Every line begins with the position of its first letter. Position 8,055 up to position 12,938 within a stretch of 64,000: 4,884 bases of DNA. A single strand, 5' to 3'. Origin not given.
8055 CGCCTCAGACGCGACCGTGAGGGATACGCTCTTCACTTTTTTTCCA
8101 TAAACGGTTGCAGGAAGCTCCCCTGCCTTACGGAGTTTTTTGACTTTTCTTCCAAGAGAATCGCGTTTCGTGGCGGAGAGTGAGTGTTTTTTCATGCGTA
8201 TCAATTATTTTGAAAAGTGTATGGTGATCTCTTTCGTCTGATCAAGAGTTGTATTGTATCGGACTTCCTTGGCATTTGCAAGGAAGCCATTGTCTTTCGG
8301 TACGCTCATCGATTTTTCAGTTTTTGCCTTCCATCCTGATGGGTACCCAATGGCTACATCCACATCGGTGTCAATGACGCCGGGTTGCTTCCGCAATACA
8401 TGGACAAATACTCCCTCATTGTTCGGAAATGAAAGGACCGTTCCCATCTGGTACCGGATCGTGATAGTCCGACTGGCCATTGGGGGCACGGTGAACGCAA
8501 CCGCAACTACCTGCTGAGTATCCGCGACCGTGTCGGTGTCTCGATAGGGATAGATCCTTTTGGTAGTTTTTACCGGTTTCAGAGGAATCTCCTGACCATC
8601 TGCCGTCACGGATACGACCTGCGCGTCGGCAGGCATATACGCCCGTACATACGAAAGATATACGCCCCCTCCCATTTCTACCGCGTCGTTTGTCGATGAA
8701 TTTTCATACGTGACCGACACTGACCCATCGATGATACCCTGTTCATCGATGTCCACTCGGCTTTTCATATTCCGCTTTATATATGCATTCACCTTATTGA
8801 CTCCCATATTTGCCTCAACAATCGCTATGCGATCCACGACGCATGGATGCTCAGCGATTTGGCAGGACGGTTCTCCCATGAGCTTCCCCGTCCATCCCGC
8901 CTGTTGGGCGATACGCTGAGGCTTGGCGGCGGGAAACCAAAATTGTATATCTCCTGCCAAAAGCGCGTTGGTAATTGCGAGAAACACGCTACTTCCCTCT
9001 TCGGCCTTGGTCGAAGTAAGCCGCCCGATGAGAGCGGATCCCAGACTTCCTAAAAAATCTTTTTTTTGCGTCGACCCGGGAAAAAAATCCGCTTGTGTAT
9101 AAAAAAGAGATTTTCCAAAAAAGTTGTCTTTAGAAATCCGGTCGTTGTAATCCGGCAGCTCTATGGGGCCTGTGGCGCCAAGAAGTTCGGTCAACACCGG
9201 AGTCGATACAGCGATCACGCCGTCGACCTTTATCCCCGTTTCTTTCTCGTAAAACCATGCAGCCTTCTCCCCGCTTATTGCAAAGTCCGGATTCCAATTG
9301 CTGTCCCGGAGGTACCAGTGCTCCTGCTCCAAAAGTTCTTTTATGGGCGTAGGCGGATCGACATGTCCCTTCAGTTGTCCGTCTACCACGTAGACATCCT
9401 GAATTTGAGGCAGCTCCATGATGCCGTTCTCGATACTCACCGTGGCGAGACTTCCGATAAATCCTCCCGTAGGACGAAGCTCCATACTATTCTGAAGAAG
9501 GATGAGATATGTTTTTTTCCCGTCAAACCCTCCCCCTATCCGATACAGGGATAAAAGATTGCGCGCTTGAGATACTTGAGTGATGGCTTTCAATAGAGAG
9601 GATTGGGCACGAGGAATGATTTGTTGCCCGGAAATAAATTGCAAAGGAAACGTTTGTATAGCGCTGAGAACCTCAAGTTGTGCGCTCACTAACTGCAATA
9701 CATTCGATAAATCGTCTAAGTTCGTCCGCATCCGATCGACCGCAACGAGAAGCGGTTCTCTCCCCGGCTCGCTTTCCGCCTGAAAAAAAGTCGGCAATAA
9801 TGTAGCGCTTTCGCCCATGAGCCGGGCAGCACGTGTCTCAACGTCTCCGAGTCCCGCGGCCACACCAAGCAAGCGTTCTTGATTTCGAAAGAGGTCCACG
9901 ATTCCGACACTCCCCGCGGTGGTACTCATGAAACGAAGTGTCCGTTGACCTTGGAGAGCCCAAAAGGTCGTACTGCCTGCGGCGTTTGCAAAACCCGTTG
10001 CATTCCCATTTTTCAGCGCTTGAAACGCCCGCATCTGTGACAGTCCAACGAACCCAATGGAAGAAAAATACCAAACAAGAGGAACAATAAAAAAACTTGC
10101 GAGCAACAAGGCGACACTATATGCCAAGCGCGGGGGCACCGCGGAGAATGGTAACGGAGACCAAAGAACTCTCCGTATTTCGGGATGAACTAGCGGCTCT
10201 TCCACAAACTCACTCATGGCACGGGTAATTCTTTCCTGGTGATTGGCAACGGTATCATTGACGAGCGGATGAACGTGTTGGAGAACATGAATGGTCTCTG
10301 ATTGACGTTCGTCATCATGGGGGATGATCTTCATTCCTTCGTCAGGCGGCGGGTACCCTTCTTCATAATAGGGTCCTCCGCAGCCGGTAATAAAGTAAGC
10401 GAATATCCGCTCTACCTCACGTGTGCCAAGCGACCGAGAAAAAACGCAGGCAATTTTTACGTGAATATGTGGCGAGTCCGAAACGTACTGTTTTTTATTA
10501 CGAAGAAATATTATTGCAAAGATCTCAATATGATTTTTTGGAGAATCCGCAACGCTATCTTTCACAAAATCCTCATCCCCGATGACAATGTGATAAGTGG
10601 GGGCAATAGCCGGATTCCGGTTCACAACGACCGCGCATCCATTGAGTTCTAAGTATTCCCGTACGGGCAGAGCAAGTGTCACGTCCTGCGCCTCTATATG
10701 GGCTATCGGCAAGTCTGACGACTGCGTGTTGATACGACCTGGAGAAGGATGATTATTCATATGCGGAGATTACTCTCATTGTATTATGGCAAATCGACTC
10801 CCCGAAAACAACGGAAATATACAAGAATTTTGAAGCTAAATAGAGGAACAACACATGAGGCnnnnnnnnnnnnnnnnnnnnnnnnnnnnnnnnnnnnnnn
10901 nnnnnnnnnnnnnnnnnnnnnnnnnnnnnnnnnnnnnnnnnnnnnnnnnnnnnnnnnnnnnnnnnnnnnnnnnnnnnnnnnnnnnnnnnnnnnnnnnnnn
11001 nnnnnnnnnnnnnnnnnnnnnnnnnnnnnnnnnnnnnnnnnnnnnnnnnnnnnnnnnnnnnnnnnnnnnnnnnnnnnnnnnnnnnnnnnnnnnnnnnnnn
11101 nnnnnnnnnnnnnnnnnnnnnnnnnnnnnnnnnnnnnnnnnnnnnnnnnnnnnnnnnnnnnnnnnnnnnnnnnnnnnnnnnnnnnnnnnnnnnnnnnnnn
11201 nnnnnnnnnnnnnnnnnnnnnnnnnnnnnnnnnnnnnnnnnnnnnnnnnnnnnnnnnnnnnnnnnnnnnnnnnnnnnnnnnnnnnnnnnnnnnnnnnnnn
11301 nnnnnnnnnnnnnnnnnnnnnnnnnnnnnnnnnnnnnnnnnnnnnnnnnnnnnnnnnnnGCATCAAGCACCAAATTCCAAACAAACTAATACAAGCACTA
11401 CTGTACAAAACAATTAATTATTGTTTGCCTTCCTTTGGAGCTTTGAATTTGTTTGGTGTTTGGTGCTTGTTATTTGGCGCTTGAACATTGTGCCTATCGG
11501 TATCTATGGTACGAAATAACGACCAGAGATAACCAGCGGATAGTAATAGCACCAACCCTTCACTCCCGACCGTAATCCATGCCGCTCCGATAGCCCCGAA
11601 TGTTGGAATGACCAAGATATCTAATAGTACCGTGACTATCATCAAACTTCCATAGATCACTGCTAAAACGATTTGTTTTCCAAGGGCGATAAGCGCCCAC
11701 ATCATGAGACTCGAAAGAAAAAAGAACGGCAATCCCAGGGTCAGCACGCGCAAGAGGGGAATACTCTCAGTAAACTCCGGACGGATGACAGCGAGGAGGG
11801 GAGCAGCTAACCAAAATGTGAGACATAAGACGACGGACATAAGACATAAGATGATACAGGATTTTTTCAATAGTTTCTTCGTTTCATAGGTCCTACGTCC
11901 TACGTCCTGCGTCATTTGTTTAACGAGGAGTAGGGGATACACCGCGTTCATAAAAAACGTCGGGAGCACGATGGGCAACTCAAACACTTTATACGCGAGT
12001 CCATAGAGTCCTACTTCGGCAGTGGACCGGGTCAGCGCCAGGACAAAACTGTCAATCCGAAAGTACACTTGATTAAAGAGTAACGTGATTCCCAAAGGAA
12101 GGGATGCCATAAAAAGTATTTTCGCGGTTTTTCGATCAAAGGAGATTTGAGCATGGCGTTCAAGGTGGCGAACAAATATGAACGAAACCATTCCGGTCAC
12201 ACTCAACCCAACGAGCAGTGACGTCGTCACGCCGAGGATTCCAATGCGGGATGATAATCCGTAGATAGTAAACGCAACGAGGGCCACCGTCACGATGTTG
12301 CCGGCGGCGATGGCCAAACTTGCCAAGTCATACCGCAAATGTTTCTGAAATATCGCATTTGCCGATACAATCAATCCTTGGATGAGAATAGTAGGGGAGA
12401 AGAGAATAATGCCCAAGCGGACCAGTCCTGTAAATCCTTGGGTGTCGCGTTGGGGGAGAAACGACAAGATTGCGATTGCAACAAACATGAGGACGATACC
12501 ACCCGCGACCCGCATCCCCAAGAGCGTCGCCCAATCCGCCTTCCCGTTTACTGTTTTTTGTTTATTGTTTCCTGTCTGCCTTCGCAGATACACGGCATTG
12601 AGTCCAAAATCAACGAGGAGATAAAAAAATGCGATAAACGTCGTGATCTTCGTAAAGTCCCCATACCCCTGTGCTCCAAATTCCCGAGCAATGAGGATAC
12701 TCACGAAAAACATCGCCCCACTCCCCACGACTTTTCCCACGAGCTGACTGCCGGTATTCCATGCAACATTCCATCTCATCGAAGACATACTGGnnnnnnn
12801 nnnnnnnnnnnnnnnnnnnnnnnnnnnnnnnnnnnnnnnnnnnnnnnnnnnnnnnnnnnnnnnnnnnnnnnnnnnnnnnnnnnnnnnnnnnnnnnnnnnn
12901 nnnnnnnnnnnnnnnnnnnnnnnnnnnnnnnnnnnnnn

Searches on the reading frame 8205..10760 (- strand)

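Call 52: search_protein_families(library=pfam, proteins=[window:8205-10760:-], max_evalue=0.00001)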
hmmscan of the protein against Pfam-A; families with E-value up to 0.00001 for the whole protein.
window:8205-10760:- (851 aa): 1 family
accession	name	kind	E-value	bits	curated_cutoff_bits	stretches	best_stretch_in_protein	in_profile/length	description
PF13196.11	DUF4012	-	7.5e-29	101.5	28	1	413-547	1-135/144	Protein of unknown function (DUF4012)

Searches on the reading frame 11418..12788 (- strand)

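Call 52: search_protein_families(library=pfam, proteins=[window:11418-12788:-], max_evalue=0.00001)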
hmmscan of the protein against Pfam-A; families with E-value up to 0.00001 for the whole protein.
window:11418-12788:- (456 aa): 2 families
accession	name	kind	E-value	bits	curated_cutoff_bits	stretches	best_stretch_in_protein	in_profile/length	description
PF01943.22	Polysacc_synt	-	1.5e-25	90.7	28.2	1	11-287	4-270/274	Polysaccharide biosynthesis protein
PF13440.11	Polysacc_synt_3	-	4.3e-11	43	23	1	33-287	2-240/293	Polysaccharide biosynthesis protein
